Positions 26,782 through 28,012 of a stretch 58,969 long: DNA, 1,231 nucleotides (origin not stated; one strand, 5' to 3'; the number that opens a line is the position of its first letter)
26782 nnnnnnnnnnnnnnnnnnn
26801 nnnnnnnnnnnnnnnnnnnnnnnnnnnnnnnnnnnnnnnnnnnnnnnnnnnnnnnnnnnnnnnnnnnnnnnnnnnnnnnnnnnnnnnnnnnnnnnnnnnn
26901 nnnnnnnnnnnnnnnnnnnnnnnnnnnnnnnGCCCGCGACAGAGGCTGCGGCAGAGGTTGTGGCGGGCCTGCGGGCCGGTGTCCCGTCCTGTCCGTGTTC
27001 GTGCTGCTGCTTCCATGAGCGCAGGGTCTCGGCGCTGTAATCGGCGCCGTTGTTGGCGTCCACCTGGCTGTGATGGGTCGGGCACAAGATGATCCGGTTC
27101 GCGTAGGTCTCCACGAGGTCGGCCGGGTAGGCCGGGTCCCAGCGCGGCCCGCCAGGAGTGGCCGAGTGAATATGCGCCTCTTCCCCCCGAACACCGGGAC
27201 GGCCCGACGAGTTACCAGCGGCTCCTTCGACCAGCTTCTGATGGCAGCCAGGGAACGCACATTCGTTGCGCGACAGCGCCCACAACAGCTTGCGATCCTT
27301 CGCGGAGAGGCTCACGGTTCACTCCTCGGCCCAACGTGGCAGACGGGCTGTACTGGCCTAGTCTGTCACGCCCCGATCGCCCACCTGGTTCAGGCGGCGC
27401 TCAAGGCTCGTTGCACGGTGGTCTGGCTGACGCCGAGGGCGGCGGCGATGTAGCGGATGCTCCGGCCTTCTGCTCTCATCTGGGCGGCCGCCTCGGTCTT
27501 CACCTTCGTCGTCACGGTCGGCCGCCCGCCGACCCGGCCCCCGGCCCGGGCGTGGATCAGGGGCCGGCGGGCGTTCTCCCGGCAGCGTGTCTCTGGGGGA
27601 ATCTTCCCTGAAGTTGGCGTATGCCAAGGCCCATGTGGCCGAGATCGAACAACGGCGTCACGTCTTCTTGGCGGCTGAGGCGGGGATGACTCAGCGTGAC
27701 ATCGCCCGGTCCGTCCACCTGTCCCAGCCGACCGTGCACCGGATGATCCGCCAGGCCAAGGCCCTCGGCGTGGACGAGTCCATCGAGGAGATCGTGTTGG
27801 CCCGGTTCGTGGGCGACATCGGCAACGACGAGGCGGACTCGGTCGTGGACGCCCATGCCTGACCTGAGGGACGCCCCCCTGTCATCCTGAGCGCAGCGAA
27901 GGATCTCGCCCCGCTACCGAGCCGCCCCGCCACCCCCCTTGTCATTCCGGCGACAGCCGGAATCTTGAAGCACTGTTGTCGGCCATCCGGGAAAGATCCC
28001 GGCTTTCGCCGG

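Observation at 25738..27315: Single polypeptide fusing HNH nuclease, TIR and DUF6273-like domains: candidate undescribed one-gene immune/abortive-infection system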

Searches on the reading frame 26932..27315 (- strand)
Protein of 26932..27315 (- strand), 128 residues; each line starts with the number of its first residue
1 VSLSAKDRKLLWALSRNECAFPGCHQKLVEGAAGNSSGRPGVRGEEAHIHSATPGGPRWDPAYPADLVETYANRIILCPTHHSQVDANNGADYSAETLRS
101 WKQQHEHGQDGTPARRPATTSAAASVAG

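Call 27: find_homologous_proteins(query=window:26932-27315:-, max_evalue=0.001)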
Query seq(128 aa) (128 aa): 1 proteins with E <= 0.001 among 38 candidates.
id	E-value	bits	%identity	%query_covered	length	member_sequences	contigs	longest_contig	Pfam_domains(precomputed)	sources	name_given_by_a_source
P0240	8.3e-13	67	45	83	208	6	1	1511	-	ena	-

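Call 31: search_protein_families(library=pfam, proteins=[P0240], max_evalue=0.001)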
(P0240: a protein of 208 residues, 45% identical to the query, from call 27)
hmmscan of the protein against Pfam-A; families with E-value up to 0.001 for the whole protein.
P0240 (208 aa): 0 families

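Call 38: search_protein_families(library=padloc, proteins=[P0240], max_evalue=0.00001)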
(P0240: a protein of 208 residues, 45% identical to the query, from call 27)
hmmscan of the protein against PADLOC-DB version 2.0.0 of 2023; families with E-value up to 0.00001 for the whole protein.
P0240 (208 aa): 11 families
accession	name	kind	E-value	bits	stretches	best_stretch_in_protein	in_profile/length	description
PDLC04772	PDC-M68A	-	2.1e-21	75.1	1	3-128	5-130/253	-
PDLC01997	SAVED1--SAVED_HNH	-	7.7e-19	66.4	1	3-116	6-117/368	-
PDLC00739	Effector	-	6.3e-18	63.2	1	3-116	8-121/378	Endonuclease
PDLC00747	Effector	-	6.8e-15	53.1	1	2-111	11-124/373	Endonuclease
PDLC00746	Effector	-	1.2e-14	52.2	1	7-114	21-127/389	Endonuclease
PDLC00749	Effector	-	1.6e-14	51.8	1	3-116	16-130/395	Endonuclease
PDLC00743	Effector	-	3.2e-14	50.9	1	1-116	1-117/384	Endonuclease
PDLC04773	PDC-M68A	-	4.5e-10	38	1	69-136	9-77/200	-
PDLC00751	Effector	-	2.1e-08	31.6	1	3-108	131-236/530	Endonuclease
PDLC01998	SAVED1--SAVED_HNH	-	6.2e-08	29.8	1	3-108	114-219/506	-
PDLC00406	SduA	-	1.1e-06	26.9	1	9-140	24-149/326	DUF4263 domain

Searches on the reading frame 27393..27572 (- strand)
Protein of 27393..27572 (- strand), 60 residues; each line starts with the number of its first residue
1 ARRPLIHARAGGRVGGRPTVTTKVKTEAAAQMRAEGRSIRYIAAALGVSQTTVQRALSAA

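Call 71: search_protein_families(library=pfam, proteins=[window:27393-27572:-], max_evalue=0.01)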
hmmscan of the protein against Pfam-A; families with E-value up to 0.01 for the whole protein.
seq(60 aa): 14 families
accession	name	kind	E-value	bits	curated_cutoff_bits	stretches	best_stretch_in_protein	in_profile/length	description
PF13936.12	HTH_38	-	6.1e-07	29.5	27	1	28-57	12-41/44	Helix-turn-helix domain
PF13384.12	HTH_23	-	1.5e-05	25.1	24.6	1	29-58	10-39/50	Homeodomain-like domain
PF13518.12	HTH_28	-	6.5e-05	23.4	25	1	30-57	6-33/52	Helix-turn-helix domain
PF02796.21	HTH_7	-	9.8e-05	22.9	23.8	1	16-59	1-44/45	Helix-turn-helix domain of resolvase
PF18024.7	HTH_50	-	0.00025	21.1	27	1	37-55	24-42/50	Helix-turn-helix domain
PF08281.18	Sigma70_r4_2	-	0.00042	20.4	25.7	1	33-60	23-50/54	Sigma-70, region 4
PF13542.12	HTH_Tnp_ISL3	-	0.00081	19.2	27.4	1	27-58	17-48/51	Helix-turn-helix domain of transposase family ISL3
PF13730.12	HTH_36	-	0.0012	19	25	1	35-57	21-46/55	Helix-turn-helix domain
PF13551.12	HTH_29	-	0.0021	18.5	28.1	1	29-57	4-33/64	Winged helix-turn helix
PF25213.1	HVO_A0261_N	-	0.0031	17.8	35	1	28-59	16-47/86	HVO_A0261 N-terminal domain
PF00392.27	GntR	-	0.0037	17.3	27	1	39-58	27-46/64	Bacterial regulatory proteins, gntR family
PF12802.13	MarR_2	-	0.0041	17.7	27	1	33-57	16-41/61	MarR family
PF19889.5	DUF6362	-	0.0059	17.4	31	1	32-59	66-93/98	Domain of unknown function (DUF6362)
PF08279.18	HTH_11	-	0.0091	16.3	25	0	37-58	16-37/55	HTH domain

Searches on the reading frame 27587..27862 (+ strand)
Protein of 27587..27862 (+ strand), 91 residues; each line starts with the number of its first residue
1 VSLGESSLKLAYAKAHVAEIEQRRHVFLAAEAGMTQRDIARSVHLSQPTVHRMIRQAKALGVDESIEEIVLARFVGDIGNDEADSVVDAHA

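Call 7: search_protein_families(library=pfam, proteins=[window:27587-27862:+], max_evalue=1)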
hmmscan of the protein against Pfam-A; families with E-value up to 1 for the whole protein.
window:27587-27862:+ (91 aa): 23 families
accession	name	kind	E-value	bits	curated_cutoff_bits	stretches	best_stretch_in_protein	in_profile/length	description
PF13412.12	HTH_24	-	2e-07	30.9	21.9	1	28-61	12-45/48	Winged helix-turn-helix DNA-binding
PF13384.12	HTH_23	-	6.8e-07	29.4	24.6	1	19-63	3-47/50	Homeodomain-like domain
PF08281.18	Sigma70_r4_2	-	4.4e-06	26.7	25.7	1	21-59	13-52/54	Sigma-70, region 4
PF20432.4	Xre-like-HTH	-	3e-05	24.7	25.8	1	26-65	15-55/63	Antitoxin Xre-like helix-turn-helix domain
PF09339.16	HTH_IclR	-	7e-05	23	22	1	27-55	12-40/52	IclR helix-turn-helix domain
PF12802.13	MarR_2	-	8.9e-05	23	27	1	27-61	13-48/61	MarR family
PF13560.12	HTH_31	-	0.00037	21.2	27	1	30-56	11-37/64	Helix-turn-helix domain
PF13404.12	HTH_AsnC-type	-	0.00046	20.4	27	1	28-54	12-38/42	AsnC-type helix-turn-helix domain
PF13518.12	HTH_28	-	0.00069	20.1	25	1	22-63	1-42/52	Helix-turn-helix domain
PF13542.12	HTH_Tnp_ISL3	-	0.001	18.9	27.4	1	25-56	19-49/51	Helix-turn-helix domain of transposase family ISL3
PF01381.28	HTH_3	-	0.002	18.5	23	1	31-55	7-31/55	Helix-turn-helix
PF25213.1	HVO_A0261_N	-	0.0023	18.2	35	1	17-57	7-48/86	HVO_A0261 N-terminal domain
PF13545.12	HTH_Crp_2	-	0.0033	17.8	27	1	32-64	21-53/70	Crp-like helix-turn-helix domain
PF01047.28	MarR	-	0.0033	17.7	24.6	1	32-56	16-40/59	MarR family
PF13936.12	HTH_38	-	0.0044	17.2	27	1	20-56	7-43/44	Helix-turn-helix domain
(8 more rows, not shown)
